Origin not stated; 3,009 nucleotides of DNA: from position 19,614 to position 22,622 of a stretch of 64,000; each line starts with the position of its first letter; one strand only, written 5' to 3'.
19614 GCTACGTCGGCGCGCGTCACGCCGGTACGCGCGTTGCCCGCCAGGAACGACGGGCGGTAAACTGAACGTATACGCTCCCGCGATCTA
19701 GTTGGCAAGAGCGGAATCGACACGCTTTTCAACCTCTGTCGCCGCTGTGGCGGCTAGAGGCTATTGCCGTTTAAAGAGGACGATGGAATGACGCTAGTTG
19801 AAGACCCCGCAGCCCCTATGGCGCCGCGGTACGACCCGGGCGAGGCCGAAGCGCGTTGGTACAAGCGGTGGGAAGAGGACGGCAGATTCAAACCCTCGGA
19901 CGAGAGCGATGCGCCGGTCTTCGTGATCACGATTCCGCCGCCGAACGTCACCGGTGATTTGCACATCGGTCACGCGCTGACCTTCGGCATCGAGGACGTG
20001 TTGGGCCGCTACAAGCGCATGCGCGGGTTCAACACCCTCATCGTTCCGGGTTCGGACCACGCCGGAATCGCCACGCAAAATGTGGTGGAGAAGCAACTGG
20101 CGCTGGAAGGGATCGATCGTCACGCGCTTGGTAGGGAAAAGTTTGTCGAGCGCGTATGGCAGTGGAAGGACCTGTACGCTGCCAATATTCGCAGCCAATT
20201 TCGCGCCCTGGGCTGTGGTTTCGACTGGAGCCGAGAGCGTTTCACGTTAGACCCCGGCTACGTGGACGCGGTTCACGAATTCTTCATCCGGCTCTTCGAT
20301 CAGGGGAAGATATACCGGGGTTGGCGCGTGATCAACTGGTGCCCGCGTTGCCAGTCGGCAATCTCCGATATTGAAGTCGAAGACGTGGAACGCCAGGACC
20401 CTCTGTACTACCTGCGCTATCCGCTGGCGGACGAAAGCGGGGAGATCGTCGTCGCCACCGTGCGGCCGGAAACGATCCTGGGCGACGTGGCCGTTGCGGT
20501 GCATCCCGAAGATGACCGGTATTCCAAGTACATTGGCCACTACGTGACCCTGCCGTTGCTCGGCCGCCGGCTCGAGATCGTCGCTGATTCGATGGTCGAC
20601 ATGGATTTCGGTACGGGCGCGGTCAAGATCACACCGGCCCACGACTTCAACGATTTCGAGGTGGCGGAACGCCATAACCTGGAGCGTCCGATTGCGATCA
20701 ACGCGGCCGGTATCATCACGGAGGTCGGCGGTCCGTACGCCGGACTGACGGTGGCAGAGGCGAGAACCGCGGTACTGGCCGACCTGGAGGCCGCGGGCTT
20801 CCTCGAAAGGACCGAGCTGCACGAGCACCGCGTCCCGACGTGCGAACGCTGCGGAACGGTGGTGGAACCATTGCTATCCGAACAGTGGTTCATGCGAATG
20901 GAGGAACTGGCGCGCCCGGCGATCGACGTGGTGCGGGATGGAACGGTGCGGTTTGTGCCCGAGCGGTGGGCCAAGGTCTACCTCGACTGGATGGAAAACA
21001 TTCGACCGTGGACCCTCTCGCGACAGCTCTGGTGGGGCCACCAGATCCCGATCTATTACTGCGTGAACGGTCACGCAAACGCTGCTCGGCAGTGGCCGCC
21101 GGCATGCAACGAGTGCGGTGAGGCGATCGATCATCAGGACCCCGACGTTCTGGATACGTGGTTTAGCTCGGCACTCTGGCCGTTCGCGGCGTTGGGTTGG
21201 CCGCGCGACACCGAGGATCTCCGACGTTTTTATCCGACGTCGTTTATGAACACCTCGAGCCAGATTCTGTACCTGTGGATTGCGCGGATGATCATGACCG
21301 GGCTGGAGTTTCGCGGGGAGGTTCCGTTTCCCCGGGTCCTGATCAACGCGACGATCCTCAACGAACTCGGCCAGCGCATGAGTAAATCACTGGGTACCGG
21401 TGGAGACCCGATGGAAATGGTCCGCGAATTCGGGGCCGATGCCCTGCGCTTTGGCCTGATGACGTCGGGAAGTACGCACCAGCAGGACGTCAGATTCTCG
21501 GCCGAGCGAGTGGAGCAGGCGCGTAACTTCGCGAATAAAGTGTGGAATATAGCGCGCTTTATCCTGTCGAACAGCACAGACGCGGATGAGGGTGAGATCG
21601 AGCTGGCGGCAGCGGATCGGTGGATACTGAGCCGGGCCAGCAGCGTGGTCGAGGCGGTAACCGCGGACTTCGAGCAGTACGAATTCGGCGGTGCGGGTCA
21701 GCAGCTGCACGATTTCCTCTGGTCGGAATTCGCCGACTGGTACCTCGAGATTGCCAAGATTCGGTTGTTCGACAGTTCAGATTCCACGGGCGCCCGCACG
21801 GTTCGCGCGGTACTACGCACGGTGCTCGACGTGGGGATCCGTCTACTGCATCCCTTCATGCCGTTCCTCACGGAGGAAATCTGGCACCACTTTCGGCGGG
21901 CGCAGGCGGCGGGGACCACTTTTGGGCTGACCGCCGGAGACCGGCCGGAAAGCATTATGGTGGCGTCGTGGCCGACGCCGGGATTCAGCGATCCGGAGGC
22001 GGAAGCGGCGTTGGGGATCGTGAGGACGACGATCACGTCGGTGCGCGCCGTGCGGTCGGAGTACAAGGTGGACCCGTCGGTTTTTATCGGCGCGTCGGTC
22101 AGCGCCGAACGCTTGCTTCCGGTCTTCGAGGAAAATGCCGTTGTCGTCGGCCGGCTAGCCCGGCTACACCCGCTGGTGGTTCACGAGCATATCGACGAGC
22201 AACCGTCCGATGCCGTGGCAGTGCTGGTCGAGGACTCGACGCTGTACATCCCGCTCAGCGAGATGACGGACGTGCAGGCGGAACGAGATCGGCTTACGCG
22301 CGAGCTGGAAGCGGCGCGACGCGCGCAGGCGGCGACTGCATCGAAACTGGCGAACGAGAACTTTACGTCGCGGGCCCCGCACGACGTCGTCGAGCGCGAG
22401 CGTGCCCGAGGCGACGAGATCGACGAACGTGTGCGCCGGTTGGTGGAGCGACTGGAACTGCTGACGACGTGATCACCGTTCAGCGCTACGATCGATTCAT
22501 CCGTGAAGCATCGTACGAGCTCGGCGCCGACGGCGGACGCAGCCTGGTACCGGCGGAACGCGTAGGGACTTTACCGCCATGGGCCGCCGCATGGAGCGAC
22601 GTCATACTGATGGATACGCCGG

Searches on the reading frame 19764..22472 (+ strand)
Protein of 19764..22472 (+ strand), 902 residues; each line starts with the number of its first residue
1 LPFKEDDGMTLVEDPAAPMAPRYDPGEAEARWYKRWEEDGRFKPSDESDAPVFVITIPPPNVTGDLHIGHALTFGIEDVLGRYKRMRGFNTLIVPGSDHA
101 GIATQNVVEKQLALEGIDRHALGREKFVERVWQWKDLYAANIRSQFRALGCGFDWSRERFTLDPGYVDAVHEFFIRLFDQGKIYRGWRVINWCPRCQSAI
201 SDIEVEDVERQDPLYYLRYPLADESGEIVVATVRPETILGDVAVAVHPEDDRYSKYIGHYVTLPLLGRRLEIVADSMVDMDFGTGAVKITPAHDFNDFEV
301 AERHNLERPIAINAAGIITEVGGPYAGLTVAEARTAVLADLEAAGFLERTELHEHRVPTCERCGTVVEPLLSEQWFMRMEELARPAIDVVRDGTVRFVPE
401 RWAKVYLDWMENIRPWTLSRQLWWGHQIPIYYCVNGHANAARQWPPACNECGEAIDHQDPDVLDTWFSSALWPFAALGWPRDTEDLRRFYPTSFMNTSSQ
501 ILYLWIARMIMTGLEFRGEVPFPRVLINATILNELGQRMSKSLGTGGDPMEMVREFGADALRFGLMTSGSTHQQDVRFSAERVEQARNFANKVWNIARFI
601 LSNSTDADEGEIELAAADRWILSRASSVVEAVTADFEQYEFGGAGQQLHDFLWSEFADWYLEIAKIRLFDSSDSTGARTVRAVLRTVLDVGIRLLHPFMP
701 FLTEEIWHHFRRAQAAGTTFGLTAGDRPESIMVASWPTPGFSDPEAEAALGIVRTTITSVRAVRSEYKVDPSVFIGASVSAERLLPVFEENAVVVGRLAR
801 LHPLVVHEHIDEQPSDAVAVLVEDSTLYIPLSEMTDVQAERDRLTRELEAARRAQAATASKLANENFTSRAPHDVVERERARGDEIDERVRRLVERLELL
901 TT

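Call 11: search_protein_families(library=pfam, proteins=[window:19764-22472:+], max_evalue=0.0001)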
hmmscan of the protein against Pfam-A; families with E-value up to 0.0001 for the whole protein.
window:19764-22472:+ (902 aa): 5 families
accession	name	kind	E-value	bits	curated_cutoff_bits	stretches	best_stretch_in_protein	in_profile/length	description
PF00133.28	tRNA-synt_1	-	1.9e-124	416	22.7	1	32-578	2-413/414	tRNA synthetases class I (I, L, M and V)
PF08264.19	Anticodon_1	-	2.5e-39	134.9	25.1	1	618-772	1-141/148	Anticodon-binding domain of tRNA ligase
PF09334.17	tRNA-synt_1g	-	2.9e-23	82.7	20.1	2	54-206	2-136/391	tRNA synthetases class I (M)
PF10458.14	Val_tRNA-synt_C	-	8.5e-14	52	25.9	1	836-900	1-65/66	Valyl tRNA synthetase tRNA binding arm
PF13603.12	tRNA-synt_1_2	-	2.4e-08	34.1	25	1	257-313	85-141/185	Leucyl-tRNA synthetase, editing domain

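Call 36: find_encoding_contigs(protein=window:19764-22472:+, flank=10000, max_places=2)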
Protein window:19764-22472:+ (902 aa): no gene with exactly this product is on record in the collection.
